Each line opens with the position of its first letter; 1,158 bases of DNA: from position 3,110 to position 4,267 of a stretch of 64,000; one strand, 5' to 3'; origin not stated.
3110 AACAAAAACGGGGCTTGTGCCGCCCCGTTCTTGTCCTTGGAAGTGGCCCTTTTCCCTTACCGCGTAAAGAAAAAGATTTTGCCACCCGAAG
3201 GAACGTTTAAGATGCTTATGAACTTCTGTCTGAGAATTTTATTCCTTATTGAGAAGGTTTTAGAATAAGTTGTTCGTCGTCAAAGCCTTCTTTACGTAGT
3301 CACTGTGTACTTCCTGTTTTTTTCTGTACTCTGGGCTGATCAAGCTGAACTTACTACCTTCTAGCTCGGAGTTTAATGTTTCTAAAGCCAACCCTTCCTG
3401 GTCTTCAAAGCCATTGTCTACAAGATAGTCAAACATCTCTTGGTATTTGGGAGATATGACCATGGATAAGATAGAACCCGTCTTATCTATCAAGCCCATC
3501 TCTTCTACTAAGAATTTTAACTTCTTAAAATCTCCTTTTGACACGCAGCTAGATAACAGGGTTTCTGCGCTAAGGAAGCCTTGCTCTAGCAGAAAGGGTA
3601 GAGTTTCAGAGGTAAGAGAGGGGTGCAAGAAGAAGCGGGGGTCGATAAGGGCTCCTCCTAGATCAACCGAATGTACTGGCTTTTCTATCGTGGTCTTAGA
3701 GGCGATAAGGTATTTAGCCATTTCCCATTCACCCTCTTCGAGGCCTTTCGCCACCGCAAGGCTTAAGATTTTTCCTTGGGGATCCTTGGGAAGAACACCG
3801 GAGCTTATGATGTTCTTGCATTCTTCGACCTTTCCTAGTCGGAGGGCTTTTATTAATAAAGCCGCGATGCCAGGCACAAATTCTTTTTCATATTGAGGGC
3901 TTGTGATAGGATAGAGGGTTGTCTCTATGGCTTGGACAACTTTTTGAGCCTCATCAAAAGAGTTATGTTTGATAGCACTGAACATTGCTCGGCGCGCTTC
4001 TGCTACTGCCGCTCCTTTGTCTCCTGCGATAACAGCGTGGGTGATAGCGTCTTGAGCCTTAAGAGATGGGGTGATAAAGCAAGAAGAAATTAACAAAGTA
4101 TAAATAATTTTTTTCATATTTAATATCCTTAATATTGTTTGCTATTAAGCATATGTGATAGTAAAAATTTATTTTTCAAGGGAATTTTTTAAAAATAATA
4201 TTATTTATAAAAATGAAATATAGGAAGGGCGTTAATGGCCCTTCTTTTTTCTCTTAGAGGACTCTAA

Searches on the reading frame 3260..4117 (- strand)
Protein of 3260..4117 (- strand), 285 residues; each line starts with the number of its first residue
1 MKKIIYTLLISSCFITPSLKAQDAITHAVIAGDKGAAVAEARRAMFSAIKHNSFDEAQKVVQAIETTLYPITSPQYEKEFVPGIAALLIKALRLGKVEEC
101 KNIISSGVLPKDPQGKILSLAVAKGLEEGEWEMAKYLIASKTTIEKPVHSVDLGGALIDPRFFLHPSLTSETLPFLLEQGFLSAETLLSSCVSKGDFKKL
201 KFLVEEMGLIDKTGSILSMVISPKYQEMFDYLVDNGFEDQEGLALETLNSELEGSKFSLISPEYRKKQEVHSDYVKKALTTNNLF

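Call 4: search_protein_families(library=pfam, proteins=[window:3260-4117:-], max_evalue=0.01)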
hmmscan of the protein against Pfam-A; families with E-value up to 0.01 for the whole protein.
window:3260-4117:- (285 aa): 1 family
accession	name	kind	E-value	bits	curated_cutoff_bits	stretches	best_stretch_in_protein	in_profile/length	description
PF12796.13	Ank_2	-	0.0027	18.7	27.3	0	184-237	29-84/90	Ankyrin repeats (3 copies)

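Call 71: find_encoding_contigs(protein=window:3260-4117:-, flank=10000, max_places=5)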
Protein window:3260-4117:- (285 aa): 1 contig read that carries it; 1 place shown.
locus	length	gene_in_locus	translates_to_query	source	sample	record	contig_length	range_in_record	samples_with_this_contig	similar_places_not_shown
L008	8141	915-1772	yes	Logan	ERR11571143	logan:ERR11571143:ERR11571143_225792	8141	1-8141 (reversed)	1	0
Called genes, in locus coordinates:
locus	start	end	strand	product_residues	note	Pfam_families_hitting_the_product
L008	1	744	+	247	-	?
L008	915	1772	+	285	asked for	-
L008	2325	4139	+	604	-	-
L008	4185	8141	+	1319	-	?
